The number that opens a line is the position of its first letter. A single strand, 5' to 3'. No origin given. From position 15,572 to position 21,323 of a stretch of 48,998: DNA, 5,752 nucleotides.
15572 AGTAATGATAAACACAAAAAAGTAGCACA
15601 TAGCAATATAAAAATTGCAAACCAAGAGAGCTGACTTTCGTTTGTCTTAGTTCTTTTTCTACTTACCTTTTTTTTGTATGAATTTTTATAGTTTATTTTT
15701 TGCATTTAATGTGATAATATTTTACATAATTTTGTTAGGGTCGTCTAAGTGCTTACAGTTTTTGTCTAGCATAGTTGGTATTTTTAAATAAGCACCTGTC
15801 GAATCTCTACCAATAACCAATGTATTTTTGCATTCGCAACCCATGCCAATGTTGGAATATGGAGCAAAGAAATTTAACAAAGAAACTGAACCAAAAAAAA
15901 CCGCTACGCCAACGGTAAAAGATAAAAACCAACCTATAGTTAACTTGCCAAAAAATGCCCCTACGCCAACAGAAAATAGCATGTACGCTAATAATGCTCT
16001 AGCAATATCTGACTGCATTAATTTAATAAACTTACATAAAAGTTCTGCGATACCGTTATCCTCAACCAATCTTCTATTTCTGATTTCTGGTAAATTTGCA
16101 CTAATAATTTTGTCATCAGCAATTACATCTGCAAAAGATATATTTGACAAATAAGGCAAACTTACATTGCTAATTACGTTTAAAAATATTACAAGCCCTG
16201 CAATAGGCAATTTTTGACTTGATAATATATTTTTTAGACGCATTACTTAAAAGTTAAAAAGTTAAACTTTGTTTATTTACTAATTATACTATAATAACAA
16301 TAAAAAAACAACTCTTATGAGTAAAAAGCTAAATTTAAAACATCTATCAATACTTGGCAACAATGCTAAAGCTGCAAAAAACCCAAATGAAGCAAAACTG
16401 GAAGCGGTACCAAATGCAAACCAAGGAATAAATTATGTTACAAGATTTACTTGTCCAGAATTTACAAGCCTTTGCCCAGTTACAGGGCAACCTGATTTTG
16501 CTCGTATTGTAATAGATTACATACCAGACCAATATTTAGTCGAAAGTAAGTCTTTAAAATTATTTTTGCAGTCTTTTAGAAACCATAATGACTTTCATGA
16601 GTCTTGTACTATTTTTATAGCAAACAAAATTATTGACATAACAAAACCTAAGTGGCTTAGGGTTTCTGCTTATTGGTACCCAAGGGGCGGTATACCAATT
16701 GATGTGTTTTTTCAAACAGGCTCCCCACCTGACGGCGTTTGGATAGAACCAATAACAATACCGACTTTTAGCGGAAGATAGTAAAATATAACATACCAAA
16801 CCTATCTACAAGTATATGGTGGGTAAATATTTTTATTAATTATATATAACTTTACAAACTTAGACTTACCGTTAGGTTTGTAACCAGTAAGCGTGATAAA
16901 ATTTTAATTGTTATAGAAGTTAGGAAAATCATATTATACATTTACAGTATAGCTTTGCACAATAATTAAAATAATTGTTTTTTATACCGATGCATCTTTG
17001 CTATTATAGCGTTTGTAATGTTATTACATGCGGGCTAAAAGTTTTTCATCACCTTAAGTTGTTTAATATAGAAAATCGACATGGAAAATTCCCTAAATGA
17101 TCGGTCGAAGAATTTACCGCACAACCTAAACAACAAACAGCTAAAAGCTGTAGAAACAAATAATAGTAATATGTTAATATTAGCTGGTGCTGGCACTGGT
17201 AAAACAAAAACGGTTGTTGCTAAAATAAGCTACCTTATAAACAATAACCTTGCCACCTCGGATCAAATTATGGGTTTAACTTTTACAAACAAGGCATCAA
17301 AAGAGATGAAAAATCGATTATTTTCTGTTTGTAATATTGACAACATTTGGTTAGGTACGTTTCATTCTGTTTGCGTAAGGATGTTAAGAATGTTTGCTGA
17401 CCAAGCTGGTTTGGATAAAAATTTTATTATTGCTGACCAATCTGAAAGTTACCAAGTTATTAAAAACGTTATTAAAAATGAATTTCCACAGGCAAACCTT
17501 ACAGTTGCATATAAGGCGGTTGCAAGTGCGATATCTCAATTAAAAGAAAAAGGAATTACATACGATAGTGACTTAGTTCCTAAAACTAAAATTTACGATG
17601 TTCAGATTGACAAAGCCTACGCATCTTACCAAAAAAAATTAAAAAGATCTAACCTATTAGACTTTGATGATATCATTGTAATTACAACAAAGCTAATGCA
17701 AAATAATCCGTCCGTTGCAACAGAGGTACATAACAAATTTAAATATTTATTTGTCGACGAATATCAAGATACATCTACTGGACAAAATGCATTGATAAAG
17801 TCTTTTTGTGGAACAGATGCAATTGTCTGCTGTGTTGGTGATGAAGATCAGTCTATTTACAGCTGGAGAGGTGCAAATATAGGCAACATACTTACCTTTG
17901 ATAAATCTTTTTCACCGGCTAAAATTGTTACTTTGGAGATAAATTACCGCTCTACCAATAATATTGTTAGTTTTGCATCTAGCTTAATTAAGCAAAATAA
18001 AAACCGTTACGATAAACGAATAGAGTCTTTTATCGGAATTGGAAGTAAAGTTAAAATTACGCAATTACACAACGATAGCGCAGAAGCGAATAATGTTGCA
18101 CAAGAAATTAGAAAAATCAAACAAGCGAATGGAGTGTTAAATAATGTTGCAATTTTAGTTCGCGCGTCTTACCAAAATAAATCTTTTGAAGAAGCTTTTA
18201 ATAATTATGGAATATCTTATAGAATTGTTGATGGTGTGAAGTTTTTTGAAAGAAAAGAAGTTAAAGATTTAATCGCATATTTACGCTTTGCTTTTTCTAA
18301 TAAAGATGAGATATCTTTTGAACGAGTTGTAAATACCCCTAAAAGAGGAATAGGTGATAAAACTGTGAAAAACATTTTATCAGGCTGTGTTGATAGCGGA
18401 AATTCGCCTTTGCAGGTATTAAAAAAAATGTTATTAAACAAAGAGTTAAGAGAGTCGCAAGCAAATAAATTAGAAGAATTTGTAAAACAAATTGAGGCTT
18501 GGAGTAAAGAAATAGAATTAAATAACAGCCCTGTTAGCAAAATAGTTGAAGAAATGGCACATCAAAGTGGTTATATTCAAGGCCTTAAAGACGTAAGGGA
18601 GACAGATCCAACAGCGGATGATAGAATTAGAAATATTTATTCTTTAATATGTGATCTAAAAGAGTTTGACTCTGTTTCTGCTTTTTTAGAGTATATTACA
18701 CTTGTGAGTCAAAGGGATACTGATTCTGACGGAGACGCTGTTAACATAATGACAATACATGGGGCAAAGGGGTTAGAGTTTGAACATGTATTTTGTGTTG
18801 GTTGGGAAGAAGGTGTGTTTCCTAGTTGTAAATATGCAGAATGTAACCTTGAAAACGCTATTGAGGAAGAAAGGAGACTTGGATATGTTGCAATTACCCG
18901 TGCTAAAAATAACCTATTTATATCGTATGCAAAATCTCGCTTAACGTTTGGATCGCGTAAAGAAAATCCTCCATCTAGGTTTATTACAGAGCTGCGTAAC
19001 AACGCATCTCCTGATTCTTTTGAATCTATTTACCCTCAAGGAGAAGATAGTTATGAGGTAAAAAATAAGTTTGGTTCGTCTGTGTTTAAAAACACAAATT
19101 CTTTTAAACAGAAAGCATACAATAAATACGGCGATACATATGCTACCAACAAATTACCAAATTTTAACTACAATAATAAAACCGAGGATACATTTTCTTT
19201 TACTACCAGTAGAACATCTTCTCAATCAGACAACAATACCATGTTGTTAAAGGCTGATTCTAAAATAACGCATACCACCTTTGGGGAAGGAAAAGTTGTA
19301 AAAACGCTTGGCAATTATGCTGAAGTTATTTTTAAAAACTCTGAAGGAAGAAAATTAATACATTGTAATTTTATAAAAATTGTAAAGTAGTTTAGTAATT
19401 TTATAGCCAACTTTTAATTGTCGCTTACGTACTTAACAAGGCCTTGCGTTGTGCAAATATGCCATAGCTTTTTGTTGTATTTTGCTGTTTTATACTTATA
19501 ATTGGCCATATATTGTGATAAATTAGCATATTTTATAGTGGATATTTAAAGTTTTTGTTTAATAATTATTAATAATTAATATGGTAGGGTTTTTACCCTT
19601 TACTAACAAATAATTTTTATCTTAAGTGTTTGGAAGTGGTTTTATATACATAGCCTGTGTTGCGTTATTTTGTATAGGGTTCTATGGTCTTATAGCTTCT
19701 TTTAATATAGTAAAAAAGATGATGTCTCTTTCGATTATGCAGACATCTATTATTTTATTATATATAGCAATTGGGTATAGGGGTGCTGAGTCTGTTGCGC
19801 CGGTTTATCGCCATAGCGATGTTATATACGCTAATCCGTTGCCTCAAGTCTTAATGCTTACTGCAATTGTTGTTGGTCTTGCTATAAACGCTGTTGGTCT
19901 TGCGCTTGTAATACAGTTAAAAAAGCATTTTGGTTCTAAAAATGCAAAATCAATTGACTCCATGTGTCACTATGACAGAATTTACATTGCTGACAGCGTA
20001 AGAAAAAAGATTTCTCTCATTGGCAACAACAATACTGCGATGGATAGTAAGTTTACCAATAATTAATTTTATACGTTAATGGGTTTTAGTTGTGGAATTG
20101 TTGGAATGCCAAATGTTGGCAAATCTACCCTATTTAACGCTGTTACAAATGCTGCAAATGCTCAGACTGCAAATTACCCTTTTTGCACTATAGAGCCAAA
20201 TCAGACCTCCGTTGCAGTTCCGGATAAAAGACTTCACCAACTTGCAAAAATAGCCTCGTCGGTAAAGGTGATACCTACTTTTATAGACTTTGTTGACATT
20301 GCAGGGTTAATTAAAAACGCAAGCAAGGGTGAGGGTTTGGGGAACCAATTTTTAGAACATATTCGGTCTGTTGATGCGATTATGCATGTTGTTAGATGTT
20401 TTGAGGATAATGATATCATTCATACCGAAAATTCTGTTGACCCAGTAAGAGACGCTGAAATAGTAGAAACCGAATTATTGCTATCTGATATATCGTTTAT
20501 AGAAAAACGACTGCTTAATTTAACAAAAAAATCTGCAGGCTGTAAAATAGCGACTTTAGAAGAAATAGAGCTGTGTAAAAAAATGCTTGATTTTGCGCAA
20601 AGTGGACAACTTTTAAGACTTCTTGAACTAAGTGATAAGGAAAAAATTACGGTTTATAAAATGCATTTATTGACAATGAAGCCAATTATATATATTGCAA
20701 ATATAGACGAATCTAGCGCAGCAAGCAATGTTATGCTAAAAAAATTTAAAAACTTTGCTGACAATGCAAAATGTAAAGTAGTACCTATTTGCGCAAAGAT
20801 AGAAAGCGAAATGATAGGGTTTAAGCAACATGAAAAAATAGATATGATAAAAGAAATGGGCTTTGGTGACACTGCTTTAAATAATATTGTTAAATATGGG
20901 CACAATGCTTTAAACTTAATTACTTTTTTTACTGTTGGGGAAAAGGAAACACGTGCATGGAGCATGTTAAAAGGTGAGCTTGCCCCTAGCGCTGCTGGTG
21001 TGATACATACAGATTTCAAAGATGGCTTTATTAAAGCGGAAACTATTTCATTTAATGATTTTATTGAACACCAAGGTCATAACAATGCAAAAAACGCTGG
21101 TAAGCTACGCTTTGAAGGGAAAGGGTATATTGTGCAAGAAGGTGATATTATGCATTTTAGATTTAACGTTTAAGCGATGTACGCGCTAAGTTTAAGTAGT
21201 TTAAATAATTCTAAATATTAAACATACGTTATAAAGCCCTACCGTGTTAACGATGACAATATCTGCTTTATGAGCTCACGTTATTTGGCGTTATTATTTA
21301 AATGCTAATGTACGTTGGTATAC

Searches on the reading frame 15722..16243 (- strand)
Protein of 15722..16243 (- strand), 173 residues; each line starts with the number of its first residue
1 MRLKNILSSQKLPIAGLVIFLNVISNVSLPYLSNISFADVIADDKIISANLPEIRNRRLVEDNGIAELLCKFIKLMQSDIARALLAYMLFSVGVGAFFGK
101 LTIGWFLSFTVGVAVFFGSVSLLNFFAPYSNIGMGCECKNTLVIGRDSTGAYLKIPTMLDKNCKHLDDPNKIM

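Call 67: search_protein_families(library=pfam, proteins=[window:15722-16243:-], max_evalue=0.00001)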
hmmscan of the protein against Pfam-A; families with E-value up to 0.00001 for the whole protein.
window:15722-16243:- (173 aa): 1 family
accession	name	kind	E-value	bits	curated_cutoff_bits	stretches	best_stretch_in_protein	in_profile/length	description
PF04956.18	TrbC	-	1e-08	35.7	27.9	1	63-126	35-98/98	TrbC/VIRB2 pilin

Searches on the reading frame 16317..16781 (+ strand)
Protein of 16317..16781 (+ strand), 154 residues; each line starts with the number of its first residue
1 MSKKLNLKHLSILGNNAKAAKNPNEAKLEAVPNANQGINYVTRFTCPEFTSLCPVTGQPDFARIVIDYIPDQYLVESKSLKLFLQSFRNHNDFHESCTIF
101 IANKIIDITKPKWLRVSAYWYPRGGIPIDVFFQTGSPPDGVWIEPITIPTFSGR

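Call 67: search_protein_families(library=pfam, proteins=[window:16317-16781:+], max_evalue=0.00001)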
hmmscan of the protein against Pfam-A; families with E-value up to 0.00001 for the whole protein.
window:16317-16781:+ (154 aa): 1 family
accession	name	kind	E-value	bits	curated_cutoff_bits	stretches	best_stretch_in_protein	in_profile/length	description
PF14489.11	QueF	-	1e-31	109.4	27.3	1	59-137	1-79/81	QueF-like protein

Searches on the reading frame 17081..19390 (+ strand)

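Call 67: search_protein_families(library=pfam, proteins=[window:17081-19390:+], max_evalue=0.00001)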
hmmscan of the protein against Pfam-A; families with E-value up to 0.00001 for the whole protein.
window:17081-19390:+ (769 aa): 6 families
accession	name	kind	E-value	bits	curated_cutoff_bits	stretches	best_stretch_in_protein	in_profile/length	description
PF00580.27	UvrD-helicase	-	1.2e-76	258.4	23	1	16-277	1-270/271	UvrD/REP helicase N-terminal domain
PF13361.12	UvrD_C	-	5.8e-73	246.7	25.6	1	283-618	1-349/350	UvrD-like helicase C-terminal domain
PF13245.12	AAA_19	-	2.3e-21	76.8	25.1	1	20-261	1-132/134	AAA domain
PF13538.12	UvrD_C_2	-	5.2e-09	36.3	27.4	0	556-573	4-21/52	UvrD-like helicase C-terminal domain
PF13604.12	AAA_30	-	3.5e-07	30.6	27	0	16-79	2-65/191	AAA domain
PF01443.25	Viral_helicase1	-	7.2e-07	29.7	21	0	543-614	168-226/228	Viral superfamily 1 RNA helicase core domain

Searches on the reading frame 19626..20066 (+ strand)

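Call 67: search_protein_families(library=pfam, proteins=[window:19626-20066:+], max_evalue=0.00001)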
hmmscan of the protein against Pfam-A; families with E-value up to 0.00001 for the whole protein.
window:19626-20066:+ (146 aa): 1 family
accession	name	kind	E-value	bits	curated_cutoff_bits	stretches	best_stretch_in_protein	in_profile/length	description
PF00420.29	Oxidored_q2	-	3e-21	75.4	26.1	1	7-112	2-92/95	NADH-ubiquinone/plastoquinone oxidoreductase chain 4L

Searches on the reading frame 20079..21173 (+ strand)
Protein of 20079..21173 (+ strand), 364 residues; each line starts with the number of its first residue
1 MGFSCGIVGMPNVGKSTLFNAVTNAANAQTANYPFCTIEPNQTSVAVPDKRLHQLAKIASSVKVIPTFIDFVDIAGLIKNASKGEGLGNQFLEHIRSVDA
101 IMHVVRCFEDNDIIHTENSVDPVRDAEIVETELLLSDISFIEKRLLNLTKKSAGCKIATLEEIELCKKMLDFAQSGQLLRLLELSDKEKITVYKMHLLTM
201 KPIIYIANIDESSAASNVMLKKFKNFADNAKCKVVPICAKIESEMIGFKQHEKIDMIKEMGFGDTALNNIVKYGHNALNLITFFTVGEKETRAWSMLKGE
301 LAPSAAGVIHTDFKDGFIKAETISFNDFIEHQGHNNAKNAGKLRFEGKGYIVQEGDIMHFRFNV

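Call 67: search_protein_families(library=pfam, proteins=[window:20079-21173:+], max_evalue=0.00001)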
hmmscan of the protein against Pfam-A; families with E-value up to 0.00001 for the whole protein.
window:20079-21173:+ (364 aa): 3 families
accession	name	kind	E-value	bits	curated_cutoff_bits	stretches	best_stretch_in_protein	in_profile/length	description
PF06071.19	YchF-GTPase_C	-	7.7e-36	122.5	27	1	280-363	1-84/84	Protein of unknown function (DUF933)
PF01926.29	MMR_HSR1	-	1.1e-23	83.9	21.9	1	5-110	2-86/113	50S ribosome-binding GTPase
PF02421.24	FeoB_N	-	1.4e-08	34.8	27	1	6-50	4-47/156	Ferrous iron transport protein B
